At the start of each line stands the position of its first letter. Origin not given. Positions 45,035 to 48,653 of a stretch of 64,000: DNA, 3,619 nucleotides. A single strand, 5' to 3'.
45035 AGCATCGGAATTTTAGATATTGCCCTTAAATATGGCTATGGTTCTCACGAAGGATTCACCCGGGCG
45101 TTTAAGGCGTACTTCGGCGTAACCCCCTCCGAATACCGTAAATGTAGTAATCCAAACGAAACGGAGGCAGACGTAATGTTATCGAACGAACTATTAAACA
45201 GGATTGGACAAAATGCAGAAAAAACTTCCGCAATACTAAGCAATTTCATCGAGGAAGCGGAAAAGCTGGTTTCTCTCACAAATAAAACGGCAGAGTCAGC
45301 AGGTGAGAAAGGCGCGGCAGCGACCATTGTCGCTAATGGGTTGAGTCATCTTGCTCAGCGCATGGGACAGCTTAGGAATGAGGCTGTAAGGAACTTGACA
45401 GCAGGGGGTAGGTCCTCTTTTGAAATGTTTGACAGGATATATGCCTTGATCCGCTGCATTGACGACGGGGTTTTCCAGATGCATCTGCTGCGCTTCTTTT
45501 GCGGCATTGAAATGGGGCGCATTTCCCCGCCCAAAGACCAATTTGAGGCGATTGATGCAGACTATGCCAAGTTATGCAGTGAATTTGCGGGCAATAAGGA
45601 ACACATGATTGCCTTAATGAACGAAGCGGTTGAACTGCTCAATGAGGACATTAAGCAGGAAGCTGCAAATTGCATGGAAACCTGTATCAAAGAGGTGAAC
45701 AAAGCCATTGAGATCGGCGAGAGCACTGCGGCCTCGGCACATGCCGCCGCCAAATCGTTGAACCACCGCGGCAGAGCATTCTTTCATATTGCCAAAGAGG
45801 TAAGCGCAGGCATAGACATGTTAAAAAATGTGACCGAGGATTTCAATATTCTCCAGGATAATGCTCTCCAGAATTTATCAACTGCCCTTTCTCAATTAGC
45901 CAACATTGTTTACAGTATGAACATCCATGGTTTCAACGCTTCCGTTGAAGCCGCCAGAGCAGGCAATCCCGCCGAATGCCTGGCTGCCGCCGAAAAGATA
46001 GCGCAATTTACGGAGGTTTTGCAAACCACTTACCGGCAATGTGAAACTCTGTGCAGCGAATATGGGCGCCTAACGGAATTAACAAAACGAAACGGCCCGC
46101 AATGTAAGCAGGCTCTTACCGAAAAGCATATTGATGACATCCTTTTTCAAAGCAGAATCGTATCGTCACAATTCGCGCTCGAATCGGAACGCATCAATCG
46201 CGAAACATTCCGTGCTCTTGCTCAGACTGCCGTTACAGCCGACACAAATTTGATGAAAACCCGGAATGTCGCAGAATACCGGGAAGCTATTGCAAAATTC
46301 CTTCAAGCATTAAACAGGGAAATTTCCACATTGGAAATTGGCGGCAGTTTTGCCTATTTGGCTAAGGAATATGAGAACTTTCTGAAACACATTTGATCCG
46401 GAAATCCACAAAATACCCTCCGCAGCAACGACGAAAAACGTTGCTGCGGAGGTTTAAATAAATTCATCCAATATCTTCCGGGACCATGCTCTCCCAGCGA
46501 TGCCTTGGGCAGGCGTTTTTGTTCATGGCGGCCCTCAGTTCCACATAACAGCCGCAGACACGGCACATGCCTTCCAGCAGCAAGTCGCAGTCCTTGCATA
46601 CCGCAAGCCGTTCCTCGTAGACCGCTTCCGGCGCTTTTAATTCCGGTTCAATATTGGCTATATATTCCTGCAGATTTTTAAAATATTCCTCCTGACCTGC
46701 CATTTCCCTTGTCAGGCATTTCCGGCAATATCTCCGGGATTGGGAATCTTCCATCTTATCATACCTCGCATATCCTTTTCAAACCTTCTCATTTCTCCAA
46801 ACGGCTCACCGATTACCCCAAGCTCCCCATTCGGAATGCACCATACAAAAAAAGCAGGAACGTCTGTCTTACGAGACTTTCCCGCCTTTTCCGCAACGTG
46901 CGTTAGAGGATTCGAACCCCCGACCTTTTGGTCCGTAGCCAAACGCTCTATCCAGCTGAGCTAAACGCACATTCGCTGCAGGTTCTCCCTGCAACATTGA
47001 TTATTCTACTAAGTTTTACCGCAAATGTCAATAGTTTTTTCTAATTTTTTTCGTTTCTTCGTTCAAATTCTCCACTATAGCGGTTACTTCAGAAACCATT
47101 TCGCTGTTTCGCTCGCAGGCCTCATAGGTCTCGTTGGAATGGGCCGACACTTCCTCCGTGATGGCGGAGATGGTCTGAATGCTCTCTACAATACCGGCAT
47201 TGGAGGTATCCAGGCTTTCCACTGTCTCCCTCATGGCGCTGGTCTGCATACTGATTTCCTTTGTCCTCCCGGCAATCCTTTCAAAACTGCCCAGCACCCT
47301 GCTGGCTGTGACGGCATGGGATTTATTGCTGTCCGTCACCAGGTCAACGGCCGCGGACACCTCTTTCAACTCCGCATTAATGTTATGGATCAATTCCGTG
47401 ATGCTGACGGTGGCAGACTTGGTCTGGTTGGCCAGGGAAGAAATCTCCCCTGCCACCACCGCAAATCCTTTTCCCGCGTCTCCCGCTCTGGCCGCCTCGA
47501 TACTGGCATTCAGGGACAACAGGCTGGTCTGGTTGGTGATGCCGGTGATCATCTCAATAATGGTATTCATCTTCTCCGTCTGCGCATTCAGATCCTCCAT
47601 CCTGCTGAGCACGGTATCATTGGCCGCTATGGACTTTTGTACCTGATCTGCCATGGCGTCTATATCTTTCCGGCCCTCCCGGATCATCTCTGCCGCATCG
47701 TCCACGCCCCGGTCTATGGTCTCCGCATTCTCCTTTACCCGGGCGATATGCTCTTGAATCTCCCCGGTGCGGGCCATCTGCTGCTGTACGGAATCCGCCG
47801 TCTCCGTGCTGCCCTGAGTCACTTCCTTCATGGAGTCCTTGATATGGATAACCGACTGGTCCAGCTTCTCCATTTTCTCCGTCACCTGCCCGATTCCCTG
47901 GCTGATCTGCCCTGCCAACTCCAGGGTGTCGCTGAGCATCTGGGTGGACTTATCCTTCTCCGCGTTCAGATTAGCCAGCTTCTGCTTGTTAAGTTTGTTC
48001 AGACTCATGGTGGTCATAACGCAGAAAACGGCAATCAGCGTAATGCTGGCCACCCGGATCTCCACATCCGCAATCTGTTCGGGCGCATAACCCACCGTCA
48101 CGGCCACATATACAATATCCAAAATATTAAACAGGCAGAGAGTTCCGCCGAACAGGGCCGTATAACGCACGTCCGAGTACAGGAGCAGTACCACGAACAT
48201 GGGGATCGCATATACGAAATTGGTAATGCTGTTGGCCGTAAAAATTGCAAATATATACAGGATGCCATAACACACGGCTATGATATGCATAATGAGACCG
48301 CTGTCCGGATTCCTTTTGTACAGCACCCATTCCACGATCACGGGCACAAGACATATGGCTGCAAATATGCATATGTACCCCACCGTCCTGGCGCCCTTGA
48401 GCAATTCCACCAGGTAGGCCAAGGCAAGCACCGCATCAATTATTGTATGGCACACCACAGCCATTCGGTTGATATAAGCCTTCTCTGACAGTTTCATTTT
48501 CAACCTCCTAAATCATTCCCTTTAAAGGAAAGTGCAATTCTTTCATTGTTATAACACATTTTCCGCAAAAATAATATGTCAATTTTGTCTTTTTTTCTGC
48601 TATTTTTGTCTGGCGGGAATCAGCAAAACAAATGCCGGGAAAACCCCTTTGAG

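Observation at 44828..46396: Soluble AraC-HTH fused to a chemoreceptor-like signalling hairpin, next to two MCP genes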

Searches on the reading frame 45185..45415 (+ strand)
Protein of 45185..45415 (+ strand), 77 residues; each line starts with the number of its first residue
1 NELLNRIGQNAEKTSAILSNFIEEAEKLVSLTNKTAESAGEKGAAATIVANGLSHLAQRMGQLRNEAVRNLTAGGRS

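Call 33: search_protein_families(library=pfam, proteins=[window:45185-45415:+], max_evalue=10)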
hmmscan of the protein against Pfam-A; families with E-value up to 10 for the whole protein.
window:45185-45415:+ (77 aa): 5 families
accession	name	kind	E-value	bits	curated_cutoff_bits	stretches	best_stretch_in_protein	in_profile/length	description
PF08203.16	RNA_polI_A14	-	0.0049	17.4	25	1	11-57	18-65/117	Yeast RNA polymerase I subunit RPA14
PF15615.11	TerB_C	-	0.035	14.7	26.3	1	2-51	22-71/148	TerB-C domain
PF10257.15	RAI16-like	-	0.056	12.8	24.9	1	2-71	76-148/358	Retinoic acid induced 16-like protein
PF01627.28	Hpt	-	0.063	14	24.6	1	42-65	37-61/84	Hpt domain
PF14355.11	Abi_C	-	0.07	13.7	24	1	47-66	29-48/83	Abortive infection C-terminus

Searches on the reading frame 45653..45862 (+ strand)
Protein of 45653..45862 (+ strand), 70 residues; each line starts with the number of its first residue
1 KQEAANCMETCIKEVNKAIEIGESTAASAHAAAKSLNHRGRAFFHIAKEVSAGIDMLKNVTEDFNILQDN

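Call 33: search_protein_families(library=pfam, proteins=[window:45653-45862:+], max_evalue=10)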
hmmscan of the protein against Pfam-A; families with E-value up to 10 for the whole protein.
window:45653-45862:+ (70 aa): 1 family
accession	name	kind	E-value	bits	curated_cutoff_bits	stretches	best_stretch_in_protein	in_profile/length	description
PF24164.1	TMP_N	-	0.051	14.5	27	1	1-65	14-75/82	Tape measure protein N-terminal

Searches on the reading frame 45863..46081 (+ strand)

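Call 33: search_protein_families(library=pfam, proteins=[window:45863-46081:+], max_evalue=10)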
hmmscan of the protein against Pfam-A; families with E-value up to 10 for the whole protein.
window:45863-46081:+ (73 aa): 1 family
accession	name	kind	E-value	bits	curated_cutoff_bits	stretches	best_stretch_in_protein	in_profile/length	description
PF00015.26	MCPsignal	-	0.0011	19.3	34.6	1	6-41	36-71/172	Methyl-accepting chemotaxis protein (MCP) signalling domain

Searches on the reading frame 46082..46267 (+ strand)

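Call 33: search_protein_families(library=pfam, proteins=[window:46082-46267:+], max_evalue=10)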
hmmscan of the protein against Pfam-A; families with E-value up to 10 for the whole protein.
window:46082-46267:+ (62 aa): 1 family
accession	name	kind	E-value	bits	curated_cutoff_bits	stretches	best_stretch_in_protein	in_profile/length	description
PF02287.20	Dehydratase_SU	-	0.084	13.4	25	1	10-59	17-65/133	Dehydratase small subunit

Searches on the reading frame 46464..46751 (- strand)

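Call 25: search_protein_families(library=pfam, proteins=[window:46464-46751:-], max_evalue=0.001)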
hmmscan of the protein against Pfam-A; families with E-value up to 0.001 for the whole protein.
window:46464-46751:- (95 aa): 1 family
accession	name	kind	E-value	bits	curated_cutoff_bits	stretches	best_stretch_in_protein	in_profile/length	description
PF19668.4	DUF6171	-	1.2e-34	119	27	1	7-86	2-80/80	Family of unknown function (DUF6171)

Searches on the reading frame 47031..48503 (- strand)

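Call 3: search_protein_families(library=pfam, proteins=[window:47031-48503:-], max_evalue=10)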
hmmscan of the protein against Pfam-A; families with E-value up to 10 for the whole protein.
window:47031-48503:- (491 aa): 26 families (the best 25 are shown)
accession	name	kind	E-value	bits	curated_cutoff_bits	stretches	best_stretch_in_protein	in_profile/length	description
PF00015.26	MCPsignal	-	1.3e-31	110.2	34.6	2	296-449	19-172/172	Methyl-accepting chemotaxis protein (MCP) signalling domain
PF06103.16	DUF948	-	2.8e-07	31.1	37.2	4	423-487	23-87/89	Bacterial protein of unknown function (DUF948)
PF06818.20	Fez1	-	0.00017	22.6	34.4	2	351-489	9-150/199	Fez1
PF06160.17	EzrA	-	0.0013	17.6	39.6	1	370-451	344-425/557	Septation ring formation regulator, EzrA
PF20492.3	ERM_helical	-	0.0048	17.4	40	1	173-267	12-106/120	Ezrin/radixin/moesin, alpha-helical domain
PF02293.20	AmiS_UreI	-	0.012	16.1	25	1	37-100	83-146/166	AmiS/UreI family transporter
PF02163.28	Peptidase_M50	-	0.014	15.2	27.2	1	85-397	79-156/221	Peptidase family M50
PF00804.31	Syntaxin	-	0.034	14.4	26.7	3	370-437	9-76/157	Syntaxin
PF06009.19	Laminin_II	-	0.037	14.5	33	2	226-320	2-93/138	Laminin Domain II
PF10368.14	YkyA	-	0.059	13.5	28.8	2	346-490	19-165/186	Putative cell-wall binding lipoprotein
PF06419.17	COG6_N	-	0.064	13.8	27.4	2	192-264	23-95/114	Conserved oligomeric complex COG6, N-terminal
PF10157.14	BORCS6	-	0.092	13.4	35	2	275-323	46-94/101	BLOC-1-related complex sub-unit 6 C-terminal helix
PF23432.1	DUF7118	-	0.2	11.2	27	1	209-317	55-165/357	Domain of unknown function (DUF7118)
PF13863.11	DUF4200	-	0.24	12.2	29.7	2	413-489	18-94/119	Domain of unknown function (DUF4200)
PF07851.19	TMEM120A-B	-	0.27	10.9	29.8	1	205-326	5-107/324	TMEM120A/B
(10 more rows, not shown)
